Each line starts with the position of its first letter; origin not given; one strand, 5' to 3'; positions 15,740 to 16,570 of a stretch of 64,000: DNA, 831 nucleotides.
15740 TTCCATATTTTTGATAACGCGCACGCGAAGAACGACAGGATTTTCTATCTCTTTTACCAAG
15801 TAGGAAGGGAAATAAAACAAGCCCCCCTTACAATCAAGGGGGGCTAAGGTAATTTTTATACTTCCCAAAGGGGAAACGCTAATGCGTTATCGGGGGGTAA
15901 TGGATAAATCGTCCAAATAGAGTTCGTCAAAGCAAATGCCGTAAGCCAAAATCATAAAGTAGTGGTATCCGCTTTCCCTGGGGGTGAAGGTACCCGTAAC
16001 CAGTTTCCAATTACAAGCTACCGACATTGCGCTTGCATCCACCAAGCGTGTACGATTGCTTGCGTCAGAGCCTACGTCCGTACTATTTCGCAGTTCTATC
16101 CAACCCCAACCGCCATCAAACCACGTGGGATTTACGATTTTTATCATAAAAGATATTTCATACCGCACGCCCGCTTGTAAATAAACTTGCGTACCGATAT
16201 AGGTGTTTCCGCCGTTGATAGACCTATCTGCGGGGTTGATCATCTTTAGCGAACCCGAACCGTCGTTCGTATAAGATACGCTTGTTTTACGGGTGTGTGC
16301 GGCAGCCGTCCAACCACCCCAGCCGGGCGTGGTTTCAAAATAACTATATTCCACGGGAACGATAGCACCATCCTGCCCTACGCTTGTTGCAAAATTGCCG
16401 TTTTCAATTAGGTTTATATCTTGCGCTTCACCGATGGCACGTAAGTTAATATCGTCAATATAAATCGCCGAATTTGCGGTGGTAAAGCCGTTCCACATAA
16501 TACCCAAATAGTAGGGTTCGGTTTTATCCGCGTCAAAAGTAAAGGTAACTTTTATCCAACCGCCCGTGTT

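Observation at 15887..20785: Giant (about 180 kDa) modular type IV pilin: a prepilin N-terminus fused to six CBM-like modules, heading the pilus locus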

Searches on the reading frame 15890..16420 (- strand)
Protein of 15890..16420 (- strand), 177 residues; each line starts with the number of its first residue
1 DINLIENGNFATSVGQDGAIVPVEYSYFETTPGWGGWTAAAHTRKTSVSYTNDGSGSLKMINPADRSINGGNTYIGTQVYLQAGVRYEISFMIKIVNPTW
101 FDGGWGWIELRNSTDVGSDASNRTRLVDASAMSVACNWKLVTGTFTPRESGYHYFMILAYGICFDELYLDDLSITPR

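Call 46: find_homologous_proteins(query=A4, max_evalue=0.001)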
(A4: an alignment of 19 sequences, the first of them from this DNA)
Query A4 (19 sequences): 1955 candidates shared short words with the query, none scored E <= 0.001.

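Call 47: search_solved_structures(query=A4, max_evalue=10, show_alignments=2)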
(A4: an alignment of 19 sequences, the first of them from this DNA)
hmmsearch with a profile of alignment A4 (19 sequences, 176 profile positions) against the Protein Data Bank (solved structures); distinct sequences matched with E-value up to 10: 19.
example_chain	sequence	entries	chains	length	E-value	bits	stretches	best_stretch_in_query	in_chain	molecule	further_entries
1gui_A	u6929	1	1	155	6.2e-05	26.6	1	6-171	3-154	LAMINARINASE 16A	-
2w5f_A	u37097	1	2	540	7.5e-05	26.3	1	23-172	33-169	ENDO-1,4-BETA-XYLANASE Y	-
3jxs_A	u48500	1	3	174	0.00011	25.8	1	29-146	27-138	Xylanase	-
4d0q_A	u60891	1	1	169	0.00017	25.1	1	2-174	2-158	HYALURONATE LYASE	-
2wys_A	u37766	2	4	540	0.00022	24.8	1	23-172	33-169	ENDO-1,4-BETA-XYLANASE Y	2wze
1k42_A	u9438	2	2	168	0.0013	22.3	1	30-145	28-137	Xylanase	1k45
2y6j_A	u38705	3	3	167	0.0032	21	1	30-145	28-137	XYLANASE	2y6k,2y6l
2y64_A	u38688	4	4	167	0.0034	20.9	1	30-145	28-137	XYLANASE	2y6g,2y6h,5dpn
4bj0_A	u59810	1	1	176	0.0038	20.8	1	30-145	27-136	XYLANASE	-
8xmz_A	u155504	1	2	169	0.0049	20.4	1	4-103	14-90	T9SS C-terminal target domain-containing protein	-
1c1f_A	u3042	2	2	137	0.21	15.1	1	37-89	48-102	PROTEIN (CONGERIN I)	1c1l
4mgq_A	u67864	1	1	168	0.22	15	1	57-142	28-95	Glycosyl hydrolase family 10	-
2aan_A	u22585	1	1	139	0.27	14.7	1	81-149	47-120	auracyanin A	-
8p97_B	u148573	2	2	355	0.3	14.6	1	49-126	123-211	Putative surface layer protein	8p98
8okv_B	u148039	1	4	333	0.31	14.6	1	49-126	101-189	Putative surface layer protein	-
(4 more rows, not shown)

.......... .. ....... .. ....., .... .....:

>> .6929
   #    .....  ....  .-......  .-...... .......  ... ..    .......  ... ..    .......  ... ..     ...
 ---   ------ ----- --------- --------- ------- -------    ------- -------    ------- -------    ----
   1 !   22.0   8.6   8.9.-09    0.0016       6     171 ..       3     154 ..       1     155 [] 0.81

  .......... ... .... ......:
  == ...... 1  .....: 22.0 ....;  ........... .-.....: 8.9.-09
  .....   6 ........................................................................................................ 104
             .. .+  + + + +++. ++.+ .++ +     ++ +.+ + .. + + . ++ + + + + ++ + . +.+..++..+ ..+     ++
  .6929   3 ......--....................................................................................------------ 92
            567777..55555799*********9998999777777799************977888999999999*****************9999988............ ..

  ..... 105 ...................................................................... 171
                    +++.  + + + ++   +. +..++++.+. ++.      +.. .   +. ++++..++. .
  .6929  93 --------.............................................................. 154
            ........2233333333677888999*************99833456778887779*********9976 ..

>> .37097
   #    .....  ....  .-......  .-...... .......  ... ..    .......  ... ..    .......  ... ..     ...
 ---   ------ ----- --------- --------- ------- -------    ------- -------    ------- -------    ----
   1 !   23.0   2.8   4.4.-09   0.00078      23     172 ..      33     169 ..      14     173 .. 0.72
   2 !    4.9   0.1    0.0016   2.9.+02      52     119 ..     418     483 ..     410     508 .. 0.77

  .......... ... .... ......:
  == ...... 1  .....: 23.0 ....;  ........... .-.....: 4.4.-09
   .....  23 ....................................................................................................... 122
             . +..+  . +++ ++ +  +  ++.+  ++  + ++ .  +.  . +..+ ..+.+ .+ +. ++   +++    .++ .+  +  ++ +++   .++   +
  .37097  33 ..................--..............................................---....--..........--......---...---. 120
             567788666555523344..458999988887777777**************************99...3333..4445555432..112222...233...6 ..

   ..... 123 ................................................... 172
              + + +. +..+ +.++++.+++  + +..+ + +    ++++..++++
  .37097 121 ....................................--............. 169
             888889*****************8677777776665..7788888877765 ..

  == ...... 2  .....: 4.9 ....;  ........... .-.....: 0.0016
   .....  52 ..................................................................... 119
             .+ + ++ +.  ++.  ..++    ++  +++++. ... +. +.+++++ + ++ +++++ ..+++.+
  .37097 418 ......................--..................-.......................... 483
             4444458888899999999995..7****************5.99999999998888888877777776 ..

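Call 48: search_protein_families(library=pfam, alignment_id=A4, max_evalue=1)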
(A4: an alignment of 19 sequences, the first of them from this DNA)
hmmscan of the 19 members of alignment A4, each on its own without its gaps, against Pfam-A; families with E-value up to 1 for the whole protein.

A. member 1, seq(177 aa): 3 families
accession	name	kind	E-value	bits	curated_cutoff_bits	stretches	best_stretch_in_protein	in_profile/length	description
PF02018.23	CBM_4_9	-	0.00011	23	25.9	1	3-148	2-119/136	Carbohydrate binding domain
PF22637.2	CBM_4_9_1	-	0.072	13.8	27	1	31-171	21-145/148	BppA domain 1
PF22173.2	APH-like_N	-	0.14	11.8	27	1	44-85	136-177/273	Acylamino-acid-releasing enzyme-like, N-terminal domain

B. families by the number of members that match (of 19 scanned): 14 families
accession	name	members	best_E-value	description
PF02018.23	CBM_4_9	5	1e-05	Carbohydrate binding domain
PF04862.18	DUF642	1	4.4e-05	Protein of unknown function (DUF642)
PF04151.21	PPC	1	0.014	Bacterial pre-peptidase C-terminal domain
PF13952.11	DUF4216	1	0.016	Domain of unknown function (DUF4216)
PF24558.1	DUF7604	1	0.035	Domain of unknown function (DUF7604)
PF00394.28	Cu-oxidase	1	0.037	Multicopper oxidase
PF00898.22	Orbi_VP2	1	0.064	Orbivirus outer capsid protein VP2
PF22637.2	CBM_4_9_1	1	0.072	BppA domain 1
PF03427.18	CBM_19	1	0.076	Carbohydrate binding domain (family 19)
PF03510.20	Peptidase_C24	1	0.076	2C endopeptidase (C24) cysteine protease family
PF19407.5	DUF5979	1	0.1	Domain of unknown function (DUF5979)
PF18573.7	BclA_C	1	0.11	BclA C-terminal domain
PF22173.2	APH-like_N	1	0.14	Acylamino-acid-releasing enzyme-like, N-terminal domain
PF21932.3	M2AP_beta_dom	1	0.15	MIC2-associated protein, central beta-domain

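Call 56: predict_structure(alignment_id=A5)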
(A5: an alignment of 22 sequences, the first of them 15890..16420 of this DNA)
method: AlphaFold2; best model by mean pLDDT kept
length: 177 residues; sequences in the alignment: 22
mean_pLDDT: 71.2   pTM: 0.74
mean pLDDT of the five models: 71.2, 69.6, 69.1, 66.8, 56.8
residues with pLDDT >= 90: 38; 70-90: 75; 50-70: 23; < 50: 41
segments of 3 or more residues with pLDDT < 50: 1-41
pLDDT, mean of each block of 10 residues (from residue 1): 39 38 31 37 68 72 65 71 91 91 85 73 90 90 92 83 86 84
secondary structure, 60 per line:
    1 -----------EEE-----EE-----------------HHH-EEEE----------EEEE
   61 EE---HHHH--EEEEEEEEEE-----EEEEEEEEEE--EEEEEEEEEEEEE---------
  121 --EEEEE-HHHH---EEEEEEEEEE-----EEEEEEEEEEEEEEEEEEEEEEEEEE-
elements in order: E12-14 E43-46 E57-62 H66-69 E72-81 E87-96 E99-111 E123-127 H129-132 E136-145 E151-176

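Call 58: fold_search(model_id=the predicted structure, library=pdb)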
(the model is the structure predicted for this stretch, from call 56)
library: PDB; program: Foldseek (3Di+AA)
matches with E <= 10: 1751; with E <= 0.001: 42
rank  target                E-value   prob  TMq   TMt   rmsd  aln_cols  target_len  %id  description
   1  4d0q                  2.1e-06  1.00  0.52  0.56   8.1       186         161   17  Hyaluronan Binding Module of the Streptococcal Pneumoniae Hyaluronate Lyase (released 2014-08-06)
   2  1gui_A                1.5e-05  1.00  0.43  0.49   5.0       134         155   18  CBM4 structure and function (released 2002-09-26)
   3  2zey_A                2.2e-05  1.00  0.51  0.60   4.8       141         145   16  Family 16 carbohydrate binding module (released 2008-03-04)
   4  3oeb_A                6.0e-05  1.00  0.49  0.59   5.0       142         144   15  Crystal structure of the Q121E mutant of C.polysaccharolyticus CBM16-1 bound to mannopentaose (released 2010-08-25)
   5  8xmz_A                7.0e-05  1.00  0.52  0.65   5.6       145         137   18  Crystal structure of a novel porphyran-binding carbohydrate binding module (released 2024-01-17)
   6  4w8j                  7.8e-05  1.00  0.50  0.10   6.1       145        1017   12  Structure of the full-length insecticidal protein Cry1Ac reveals intriguing details of toxin packaging into in vivo form (released 2014-09-17)
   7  2w5f_B                8.2e-05  1.00  0.42  0.17   6.4       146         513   20  High resolution crystallographic structure of the Clostridium thermocellum N-terminal endo-1,4-beta-D-xylanase 10B (Xy (released 2010-01-19)
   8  3jxs_A                9.7e-05  1.00  0.43  0.46   6.1       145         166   18  Crystal structure of XG34, an evolved xyloglucan binding CBM (released 2009-10-27)
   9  2y64_A                9.7e-05  1.00  0.42  0.44   6.0       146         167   14  Xylopentaose binding mutated (X-2 L110F) CBM4-2 Carbohydrate Binding Module from a Thermostable Rhodothermus marinus X (released 2012-03-07)
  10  2zey_B                1.1e-04  1.00  0.50  0.60   4.8       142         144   14  Family 16 carbohydrate binding module (released 2008-03-04)
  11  3oea_A                1.1e-04  1.00  0.51  0.60   4.6       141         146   16  Crystal structure of the Q121E mutants of C.polysaccharolyticus CBM16-1 bound to cellopentaose (released 2010-08-25)
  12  2zew_B                1.4e-04  1.00  0.49  0.57   5.0       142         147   15  Family 16 Cabohydrate Binding Domain Module 1 (released 2008-03-04)
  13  8zdp_v                1.5e-04  1.00  0.54  0.14   4.7       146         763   13  Cryo-EM structure of Mycobacteriophage Douge Central fiber (gp20) (released 2025-06-25)
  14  8zdq_v                1.5e-04  1.00  0.54  0.13   4.7       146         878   13  Cryo-EM structure of Mycobacteriophage Douge complete baseplate (gp13, gp17, gp23, gp16, gp18 and gp20) (released 2025-06-25)
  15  4bj0_A                1.6e-04  1.00  0.43  0.46   6.3       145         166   16  Xyloglucan binding module (CBM4-2 X2-L110F) in complex with branched xyloses (released 2014-04-23)
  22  2w5f_A                2.8e-04  1.00  0.42  0.17   6.5       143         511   21  High resolution crystallographic structure of the Clostridium thermocellum N-terminal endo-1,4-beta-D-xylanase 10B (Xy (released 2010-01-19)
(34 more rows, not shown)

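Call 97: search_protein_families(library=pfam, proteins=[window:15890-16420:-], max_evalue=1)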
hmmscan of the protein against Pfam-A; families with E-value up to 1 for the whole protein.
window:15890-16420:- (177 aa): 3 families
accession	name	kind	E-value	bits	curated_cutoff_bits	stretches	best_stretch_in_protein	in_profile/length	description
PF02018.23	CBM_4_9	-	0.00011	23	25.9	1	3-148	2-119/136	Carbohydrate binding domain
PF22637.2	CBM_4_9_1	-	0.072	13.8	27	1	31-171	21-145/148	BppA domain 1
PF22173.2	APH-like_N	-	0.14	11.8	27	1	44-85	136-177/273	Acylamino-acid-releasing enzyme-like, N-terminal domain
